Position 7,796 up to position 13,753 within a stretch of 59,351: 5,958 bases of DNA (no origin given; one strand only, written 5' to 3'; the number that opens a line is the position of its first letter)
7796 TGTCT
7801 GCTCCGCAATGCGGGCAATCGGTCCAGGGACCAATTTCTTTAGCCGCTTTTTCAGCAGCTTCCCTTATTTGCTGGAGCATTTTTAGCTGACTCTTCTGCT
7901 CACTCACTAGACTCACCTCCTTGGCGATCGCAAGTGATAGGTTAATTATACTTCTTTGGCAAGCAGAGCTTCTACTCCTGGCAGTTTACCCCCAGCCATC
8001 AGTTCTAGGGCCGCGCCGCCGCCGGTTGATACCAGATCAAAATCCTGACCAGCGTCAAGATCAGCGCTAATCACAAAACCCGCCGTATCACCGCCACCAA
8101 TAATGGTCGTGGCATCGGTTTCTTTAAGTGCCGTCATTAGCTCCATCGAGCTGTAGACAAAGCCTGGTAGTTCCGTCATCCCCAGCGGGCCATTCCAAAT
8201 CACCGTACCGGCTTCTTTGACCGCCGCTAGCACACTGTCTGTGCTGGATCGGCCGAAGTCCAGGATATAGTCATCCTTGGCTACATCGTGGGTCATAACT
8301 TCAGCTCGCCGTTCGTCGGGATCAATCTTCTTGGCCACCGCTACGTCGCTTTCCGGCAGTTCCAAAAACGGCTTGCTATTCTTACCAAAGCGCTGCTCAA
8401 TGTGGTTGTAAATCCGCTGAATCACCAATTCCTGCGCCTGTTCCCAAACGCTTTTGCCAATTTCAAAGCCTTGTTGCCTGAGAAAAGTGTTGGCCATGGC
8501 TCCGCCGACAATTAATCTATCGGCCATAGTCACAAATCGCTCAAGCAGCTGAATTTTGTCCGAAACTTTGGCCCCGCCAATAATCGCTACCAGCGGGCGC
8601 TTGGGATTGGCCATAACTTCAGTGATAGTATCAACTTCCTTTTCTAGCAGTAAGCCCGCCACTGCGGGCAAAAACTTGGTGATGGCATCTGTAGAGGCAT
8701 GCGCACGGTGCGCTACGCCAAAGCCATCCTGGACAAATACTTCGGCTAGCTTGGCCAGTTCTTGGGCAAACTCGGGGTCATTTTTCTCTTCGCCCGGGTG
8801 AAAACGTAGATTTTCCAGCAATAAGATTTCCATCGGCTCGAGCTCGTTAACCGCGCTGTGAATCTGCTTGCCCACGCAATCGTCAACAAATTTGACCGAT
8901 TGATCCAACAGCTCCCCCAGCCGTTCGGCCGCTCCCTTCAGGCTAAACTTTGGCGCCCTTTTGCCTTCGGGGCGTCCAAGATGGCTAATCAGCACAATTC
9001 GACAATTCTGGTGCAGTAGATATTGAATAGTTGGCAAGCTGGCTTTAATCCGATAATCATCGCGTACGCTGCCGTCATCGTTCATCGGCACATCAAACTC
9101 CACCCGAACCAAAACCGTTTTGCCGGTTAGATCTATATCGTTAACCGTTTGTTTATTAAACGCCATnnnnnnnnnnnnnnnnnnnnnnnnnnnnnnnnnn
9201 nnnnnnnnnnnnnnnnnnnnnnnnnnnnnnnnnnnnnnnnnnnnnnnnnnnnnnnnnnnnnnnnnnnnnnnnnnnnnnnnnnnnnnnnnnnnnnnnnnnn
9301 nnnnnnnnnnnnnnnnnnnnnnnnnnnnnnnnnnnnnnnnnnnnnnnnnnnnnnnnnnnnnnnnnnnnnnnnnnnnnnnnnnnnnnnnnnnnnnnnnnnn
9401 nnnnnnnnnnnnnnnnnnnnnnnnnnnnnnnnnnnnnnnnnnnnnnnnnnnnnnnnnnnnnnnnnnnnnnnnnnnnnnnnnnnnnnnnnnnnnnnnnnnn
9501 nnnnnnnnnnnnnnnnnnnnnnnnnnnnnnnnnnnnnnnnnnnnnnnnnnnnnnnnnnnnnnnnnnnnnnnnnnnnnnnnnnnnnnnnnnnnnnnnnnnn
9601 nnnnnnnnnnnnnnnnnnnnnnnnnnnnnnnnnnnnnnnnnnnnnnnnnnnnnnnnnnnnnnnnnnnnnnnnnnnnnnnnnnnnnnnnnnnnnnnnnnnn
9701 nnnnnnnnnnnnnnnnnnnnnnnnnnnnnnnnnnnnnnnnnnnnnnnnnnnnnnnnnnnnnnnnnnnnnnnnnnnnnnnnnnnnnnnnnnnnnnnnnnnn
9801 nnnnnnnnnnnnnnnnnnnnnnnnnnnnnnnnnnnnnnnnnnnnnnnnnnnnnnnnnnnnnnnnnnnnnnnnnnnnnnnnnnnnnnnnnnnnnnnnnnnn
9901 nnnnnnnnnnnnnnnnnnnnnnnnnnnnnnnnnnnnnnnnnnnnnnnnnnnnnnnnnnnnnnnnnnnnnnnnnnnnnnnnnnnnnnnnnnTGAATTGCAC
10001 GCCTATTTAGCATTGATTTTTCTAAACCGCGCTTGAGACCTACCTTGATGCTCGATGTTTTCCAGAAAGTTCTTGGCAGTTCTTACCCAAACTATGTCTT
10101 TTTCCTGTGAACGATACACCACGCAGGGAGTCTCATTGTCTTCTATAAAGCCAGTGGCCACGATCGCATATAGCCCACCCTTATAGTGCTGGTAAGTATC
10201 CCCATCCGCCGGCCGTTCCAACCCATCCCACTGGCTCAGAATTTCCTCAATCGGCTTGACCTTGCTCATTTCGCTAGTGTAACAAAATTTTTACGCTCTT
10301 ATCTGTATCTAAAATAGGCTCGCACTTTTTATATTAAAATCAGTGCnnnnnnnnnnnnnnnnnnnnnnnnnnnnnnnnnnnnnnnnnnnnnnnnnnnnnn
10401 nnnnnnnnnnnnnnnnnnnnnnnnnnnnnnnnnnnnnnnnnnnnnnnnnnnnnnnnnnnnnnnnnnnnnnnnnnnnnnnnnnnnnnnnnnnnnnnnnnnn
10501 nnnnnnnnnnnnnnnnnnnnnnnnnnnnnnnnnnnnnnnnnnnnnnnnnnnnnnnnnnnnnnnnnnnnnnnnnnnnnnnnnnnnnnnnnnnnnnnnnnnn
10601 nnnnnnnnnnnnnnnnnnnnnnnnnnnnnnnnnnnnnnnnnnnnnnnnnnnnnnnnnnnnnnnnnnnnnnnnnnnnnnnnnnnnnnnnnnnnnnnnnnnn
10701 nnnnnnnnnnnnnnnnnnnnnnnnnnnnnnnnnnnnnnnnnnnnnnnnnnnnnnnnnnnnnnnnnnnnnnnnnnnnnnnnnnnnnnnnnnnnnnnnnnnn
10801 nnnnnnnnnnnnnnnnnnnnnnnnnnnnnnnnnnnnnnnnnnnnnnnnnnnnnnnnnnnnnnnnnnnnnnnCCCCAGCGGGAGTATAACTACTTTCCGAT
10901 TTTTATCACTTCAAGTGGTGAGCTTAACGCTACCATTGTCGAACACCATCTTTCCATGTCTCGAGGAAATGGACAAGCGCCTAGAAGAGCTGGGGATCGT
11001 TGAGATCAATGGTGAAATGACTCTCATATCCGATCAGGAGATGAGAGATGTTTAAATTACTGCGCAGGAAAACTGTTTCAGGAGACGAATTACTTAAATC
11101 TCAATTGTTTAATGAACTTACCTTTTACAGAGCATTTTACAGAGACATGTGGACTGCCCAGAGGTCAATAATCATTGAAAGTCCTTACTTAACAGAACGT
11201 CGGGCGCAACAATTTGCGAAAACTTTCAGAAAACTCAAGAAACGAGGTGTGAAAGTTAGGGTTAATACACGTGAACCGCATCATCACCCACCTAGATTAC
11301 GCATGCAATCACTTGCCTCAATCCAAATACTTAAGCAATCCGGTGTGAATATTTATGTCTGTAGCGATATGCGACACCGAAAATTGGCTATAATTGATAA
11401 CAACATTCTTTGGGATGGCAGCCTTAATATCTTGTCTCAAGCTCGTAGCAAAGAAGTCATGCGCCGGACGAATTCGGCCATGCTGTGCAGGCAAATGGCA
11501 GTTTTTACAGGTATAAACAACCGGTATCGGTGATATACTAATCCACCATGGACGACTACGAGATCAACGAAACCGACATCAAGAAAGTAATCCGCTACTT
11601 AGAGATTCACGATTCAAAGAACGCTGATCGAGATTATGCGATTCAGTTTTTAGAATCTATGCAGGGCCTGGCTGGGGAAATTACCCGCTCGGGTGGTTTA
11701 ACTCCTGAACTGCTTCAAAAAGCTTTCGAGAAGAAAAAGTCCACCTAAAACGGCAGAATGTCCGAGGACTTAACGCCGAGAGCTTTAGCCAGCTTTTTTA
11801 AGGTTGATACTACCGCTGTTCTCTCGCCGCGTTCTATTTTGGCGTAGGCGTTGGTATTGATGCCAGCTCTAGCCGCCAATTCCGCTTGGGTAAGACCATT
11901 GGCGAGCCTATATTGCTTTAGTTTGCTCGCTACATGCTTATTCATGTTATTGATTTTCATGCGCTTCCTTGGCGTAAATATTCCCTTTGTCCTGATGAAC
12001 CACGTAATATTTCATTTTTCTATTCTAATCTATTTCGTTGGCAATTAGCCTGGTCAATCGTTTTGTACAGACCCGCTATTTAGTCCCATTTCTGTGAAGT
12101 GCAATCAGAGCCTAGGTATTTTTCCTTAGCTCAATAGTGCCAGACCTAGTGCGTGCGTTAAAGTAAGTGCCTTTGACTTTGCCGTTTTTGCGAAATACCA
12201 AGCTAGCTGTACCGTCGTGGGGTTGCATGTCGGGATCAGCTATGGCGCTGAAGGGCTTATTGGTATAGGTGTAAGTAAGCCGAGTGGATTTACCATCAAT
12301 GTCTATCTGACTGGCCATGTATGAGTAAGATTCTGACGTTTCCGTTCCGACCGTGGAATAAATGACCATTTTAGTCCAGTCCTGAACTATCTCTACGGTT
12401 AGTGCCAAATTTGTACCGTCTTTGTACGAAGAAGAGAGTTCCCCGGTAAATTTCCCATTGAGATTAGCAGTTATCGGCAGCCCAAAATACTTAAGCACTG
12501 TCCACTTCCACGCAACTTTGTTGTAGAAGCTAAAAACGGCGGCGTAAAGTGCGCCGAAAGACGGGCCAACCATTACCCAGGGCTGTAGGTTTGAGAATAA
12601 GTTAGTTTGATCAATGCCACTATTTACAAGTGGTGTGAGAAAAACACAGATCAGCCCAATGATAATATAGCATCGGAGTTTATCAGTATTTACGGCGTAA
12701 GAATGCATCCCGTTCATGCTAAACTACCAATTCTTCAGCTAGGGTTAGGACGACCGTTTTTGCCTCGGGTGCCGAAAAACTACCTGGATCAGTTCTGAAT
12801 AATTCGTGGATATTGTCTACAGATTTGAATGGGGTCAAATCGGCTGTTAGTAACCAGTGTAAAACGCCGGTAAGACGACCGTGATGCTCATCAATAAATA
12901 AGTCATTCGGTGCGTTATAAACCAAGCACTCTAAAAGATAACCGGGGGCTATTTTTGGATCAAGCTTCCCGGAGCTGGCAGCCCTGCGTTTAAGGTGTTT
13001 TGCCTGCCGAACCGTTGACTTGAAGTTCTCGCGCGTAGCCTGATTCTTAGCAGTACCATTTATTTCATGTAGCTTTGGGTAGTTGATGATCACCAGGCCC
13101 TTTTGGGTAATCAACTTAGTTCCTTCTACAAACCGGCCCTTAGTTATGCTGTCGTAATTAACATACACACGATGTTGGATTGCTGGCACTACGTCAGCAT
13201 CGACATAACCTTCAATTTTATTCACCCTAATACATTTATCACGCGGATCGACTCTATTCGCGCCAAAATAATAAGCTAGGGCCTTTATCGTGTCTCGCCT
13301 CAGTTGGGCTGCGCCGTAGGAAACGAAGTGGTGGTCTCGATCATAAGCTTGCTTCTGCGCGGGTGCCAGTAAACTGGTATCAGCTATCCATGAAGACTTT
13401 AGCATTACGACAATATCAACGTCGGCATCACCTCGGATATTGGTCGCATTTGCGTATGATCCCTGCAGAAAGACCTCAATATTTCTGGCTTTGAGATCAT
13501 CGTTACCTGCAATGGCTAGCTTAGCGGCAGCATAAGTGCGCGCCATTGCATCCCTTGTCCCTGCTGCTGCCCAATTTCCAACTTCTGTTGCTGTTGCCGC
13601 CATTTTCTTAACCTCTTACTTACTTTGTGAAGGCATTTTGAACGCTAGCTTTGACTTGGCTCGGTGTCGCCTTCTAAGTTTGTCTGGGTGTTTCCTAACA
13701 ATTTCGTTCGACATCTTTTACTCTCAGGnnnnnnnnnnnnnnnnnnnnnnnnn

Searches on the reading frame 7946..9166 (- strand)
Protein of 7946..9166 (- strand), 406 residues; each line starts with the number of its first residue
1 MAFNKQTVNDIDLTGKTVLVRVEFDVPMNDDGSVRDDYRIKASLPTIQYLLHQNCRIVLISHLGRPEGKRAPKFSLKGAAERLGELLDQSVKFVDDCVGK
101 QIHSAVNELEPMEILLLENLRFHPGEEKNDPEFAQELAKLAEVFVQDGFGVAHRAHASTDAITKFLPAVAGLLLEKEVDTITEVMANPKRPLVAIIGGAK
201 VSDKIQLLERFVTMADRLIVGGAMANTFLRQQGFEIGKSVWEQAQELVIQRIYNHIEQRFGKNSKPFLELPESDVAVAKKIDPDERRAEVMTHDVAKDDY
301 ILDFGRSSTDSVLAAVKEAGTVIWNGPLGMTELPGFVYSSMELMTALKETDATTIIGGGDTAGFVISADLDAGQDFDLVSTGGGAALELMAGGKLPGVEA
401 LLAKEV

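Call 59: search_protein_families(library=pfam, proteins=[window:7946-9166:-], max_evalue=0.001)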
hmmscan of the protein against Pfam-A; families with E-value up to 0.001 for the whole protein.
window:7946-9166:- (406 aa): 1 family
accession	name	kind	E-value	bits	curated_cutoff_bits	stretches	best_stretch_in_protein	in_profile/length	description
PF00162.24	PGK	-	1.9e-130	435.7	27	1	8-392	1-378/379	Phosphoglycerate kinase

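Call 97: find_encoding_contigs(protein=window:7946-9166:-, flank=500, max_places=3)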
Protein window:7946-9166:- (406 aa): 2 contigs read that carry it; 1 place shown.
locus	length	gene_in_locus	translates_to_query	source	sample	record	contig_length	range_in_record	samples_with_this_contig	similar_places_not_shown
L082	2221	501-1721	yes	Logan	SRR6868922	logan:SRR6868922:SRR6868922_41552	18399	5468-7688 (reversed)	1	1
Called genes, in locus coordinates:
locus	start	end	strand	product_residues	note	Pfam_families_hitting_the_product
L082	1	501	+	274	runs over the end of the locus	-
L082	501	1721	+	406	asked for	PF00162:PGK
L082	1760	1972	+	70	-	-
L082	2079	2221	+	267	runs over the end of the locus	PF00121:TIM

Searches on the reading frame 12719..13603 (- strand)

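Call 58: search_protein_families(library=pfam, proteins=[window:12719-13603:-], max_evalue=0.001)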
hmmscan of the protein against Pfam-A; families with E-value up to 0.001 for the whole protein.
window:12719-13603:- (294 aa): 1 family
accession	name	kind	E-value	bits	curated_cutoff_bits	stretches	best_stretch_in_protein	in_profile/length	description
PF18144.7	SMODS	-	0.00044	21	26.5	0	16-73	20-78/164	Second Messenger Oligonucleotide or Dinucleotide Synthetase domain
